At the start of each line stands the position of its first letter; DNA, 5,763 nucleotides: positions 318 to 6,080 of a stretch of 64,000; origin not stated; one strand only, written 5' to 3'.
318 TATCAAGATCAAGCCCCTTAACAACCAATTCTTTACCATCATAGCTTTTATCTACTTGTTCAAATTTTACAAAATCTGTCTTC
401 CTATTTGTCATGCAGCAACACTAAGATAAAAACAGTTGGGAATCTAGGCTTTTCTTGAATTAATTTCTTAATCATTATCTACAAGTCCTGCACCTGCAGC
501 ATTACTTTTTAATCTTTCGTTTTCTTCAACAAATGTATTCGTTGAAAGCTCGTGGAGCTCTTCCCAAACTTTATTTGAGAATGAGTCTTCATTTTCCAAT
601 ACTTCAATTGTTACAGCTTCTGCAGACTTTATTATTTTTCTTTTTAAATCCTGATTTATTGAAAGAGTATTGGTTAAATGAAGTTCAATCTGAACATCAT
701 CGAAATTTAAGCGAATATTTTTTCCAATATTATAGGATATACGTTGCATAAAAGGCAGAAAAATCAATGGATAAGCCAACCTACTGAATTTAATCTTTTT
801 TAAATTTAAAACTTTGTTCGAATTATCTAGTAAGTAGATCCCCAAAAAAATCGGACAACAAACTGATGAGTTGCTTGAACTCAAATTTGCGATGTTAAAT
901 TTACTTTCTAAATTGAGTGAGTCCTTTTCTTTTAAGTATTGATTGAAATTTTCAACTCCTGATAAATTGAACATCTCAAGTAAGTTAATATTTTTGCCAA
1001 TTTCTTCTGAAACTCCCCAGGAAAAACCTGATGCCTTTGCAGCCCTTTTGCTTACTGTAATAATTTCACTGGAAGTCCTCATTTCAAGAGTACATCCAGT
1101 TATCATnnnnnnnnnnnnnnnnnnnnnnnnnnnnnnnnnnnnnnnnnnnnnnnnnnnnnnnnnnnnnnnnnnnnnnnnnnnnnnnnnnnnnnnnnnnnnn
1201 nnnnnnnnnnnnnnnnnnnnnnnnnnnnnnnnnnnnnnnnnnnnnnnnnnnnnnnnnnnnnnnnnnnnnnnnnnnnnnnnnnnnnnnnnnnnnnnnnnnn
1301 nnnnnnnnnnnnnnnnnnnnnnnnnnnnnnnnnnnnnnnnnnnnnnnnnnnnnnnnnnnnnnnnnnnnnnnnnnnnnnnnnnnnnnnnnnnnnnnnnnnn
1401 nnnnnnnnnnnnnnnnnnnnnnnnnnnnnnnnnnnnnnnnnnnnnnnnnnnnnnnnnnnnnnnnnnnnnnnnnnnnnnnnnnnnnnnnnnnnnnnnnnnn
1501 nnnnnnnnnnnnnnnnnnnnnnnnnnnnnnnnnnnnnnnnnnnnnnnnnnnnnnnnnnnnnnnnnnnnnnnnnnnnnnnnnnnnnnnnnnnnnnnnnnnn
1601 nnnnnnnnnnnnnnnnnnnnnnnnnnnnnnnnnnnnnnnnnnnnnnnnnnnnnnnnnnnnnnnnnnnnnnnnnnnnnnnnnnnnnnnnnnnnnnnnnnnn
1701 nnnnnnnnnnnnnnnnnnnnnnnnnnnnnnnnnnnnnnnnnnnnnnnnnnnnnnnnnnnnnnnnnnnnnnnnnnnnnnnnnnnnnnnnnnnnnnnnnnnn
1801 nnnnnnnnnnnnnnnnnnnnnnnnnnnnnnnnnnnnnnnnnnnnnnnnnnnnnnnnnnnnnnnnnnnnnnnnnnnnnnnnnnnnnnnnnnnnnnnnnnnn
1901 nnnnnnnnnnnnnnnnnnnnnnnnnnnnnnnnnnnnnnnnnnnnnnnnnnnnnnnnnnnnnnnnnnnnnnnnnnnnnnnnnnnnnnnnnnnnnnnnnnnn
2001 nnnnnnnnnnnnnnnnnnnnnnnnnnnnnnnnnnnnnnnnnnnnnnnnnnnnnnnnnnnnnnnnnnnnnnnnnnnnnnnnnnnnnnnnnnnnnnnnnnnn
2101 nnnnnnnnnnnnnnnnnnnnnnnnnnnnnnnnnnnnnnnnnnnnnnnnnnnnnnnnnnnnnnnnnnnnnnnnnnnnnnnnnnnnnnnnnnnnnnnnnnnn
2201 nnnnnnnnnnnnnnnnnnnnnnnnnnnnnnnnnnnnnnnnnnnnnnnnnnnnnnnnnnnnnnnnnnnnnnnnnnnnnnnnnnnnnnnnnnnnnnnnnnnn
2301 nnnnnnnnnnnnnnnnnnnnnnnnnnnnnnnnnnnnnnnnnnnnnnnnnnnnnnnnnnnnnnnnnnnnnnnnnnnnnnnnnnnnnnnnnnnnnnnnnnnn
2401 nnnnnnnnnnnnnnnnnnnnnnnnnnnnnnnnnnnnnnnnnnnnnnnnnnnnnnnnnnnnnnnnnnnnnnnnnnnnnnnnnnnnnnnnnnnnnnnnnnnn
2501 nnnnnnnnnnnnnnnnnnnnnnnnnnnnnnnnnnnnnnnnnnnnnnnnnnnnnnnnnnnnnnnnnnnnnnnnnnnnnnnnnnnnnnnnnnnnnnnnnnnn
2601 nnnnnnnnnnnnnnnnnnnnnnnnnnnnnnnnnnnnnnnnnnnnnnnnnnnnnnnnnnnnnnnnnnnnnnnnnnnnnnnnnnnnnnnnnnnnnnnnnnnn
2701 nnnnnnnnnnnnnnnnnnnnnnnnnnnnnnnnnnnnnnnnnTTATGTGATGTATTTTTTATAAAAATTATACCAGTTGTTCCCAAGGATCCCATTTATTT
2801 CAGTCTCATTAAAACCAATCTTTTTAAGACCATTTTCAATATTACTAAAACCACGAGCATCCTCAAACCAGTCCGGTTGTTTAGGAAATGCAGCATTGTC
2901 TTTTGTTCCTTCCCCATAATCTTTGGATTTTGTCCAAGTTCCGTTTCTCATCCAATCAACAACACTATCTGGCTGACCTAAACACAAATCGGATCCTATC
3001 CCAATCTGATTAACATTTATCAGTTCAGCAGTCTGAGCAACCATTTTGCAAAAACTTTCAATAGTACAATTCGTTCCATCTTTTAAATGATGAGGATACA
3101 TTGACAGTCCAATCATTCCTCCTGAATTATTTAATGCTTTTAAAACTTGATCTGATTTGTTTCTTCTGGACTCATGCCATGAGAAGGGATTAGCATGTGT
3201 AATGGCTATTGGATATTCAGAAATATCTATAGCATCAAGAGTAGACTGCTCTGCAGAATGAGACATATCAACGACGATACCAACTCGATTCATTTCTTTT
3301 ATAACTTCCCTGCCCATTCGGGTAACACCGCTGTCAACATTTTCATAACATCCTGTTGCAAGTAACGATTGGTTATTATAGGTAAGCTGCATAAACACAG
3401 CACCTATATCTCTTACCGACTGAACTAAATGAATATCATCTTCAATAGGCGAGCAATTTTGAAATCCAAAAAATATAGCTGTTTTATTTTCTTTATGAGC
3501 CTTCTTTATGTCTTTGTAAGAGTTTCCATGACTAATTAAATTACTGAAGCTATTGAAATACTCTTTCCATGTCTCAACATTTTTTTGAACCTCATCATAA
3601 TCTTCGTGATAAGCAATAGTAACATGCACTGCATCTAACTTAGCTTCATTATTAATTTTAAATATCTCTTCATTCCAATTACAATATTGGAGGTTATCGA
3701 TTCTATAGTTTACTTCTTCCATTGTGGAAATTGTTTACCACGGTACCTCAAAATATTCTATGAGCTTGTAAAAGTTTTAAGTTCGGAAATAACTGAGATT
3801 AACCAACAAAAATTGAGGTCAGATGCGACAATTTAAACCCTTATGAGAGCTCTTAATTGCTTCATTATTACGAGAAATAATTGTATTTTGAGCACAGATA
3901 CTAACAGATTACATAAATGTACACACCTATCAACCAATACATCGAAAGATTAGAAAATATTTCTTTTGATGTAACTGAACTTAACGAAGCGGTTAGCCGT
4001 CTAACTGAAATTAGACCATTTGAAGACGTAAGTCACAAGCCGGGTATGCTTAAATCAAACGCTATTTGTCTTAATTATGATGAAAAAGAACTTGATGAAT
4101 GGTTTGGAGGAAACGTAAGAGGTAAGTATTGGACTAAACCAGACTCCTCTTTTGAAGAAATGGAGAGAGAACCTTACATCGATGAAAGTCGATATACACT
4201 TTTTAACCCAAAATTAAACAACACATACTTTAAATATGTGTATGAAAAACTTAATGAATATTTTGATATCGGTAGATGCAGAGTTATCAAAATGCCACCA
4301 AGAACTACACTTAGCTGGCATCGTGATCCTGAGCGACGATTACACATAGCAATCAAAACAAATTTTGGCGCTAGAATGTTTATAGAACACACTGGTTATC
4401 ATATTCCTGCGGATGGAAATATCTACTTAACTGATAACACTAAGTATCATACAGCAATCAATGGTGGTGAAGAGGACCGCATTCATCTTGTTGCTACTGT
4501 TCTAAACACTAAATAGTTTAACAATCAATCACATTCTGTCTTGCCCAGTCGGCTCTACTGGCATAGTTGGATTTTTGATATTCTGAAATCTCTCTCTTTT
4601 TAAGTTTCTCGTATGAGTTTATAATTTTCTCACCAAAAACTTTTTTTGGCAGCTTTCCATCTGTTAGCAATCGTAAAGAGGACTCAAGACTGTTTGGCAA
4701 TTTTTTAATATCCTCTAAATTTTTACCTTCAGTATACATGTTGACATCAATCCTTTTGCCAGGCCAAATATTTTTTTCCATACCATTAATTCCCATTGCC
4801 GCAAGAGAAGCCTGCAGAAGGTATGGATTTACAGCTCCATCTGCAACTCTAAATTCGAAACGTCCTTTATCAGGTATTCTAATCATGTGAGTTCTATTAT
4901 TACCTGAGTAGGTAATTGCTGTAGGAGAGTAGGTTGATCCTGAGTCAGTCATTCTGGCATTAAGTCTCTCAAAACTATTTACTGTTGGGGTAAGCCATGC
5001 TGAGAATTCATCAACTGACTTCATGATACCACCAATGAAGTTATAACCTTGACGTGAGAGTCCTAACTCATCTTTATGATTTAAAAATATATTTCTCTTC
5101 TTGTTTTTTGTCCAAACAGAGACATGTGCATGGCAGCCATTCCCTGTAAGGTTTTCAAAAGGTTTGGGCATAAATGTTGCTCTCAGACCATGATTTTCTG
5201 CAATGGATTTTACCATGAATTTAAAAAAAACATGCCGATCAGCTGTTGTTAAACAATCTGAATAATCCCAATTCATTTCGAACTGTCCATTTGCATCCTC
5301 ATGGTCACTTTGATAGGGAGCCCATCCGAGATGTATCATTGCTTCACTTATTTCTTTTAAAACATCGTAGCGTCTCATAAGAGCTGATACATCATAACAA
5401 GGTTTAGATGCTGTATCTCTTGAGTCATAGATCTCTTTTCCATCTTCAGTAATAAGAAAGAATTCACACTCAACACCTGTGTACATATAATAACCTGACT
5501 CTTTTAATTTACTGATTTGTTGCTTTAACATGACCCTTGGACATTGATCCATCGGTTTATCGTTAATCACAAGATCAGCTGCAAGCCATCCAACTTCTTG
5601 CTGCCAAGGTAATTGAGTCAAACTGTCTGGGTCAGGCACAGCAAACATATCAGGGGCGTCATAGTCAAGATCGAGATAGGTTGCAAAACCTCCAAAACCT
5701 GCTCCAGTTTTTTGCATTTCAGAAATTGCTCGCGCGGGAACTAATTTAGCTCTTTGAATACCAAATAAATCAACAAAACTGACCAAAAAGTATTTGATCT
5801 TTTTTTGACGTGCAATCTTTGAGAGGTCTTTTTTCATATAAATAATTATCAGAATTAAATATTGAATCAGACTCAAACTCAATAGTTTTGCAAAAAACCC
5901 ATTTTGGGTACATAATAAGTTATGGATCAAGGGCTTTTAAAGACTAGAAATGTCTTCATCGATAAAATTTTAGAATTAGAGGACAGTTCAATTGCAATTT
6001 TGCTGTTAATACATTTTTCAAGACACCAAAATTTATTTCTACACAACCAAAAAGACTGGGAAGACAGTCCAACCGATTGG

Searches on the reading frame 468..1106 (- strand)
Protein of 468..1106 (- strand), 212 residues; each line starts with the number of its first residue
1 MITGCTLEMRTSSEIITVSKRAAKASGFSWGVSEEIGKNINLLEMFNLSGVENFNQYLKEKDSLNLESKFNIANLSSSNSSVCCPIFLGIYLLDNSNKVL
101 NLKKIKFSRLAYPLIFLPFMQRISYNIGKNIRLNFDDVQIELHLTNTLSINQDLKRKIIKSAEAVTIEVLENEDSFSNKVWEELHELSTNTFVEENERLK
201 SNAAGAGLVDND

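Call 67: search_protein_families(library=pfam, proteins=[window:468-1106:-], max_evalue=0.0001)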
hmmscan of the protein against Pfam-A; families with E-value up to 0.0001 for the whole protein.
window:468-1106:- (212 aa): 1 family
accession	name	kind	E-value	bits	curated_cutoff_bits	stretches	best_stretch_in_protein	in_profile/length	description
PF12525.13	DUF3726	-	9.3e-16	57.9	22.1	1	13-67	4-58/73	Protein of unknown function (DUF3726)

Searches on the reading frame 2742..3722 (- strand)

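Call 6: search_protein_families(library=pfam, proteins=[window:2742-3722:-], max_evalue=0.001)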
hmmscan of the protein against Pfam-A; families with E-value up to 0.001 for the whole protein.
window:2742-3722:- (326 aa): 1 family
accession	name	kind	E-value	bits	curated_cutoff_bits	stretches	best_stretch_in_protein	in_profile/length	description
PF01244.27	Peptidase_M19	-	9.4e-72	242.3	26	1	25-321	43-317/319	Membrane dipeptidase (Peptidase family M19)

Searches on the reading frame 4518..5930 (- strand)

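Call 6: search_protein_families(library=pfam, proteins=[window:4518-5930:-], max_evalue=0.001)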
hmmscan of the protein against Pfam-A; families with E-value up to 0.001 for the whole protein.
window:4518-5930:- (470 aa): 2 families
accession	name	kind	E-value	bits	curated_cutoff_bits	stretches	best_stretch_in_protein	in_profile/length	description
PF00120.29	Gln-synt_C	-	6.1e-88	295.6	24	1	129-454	2-335/344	Glutamine synthetase, catalytic domain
PF03951.24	Gln-synt_N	-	7.4e-05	22.7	33.4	1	45-113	2-71/82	Glutamine synthetase, beta-Grasp domain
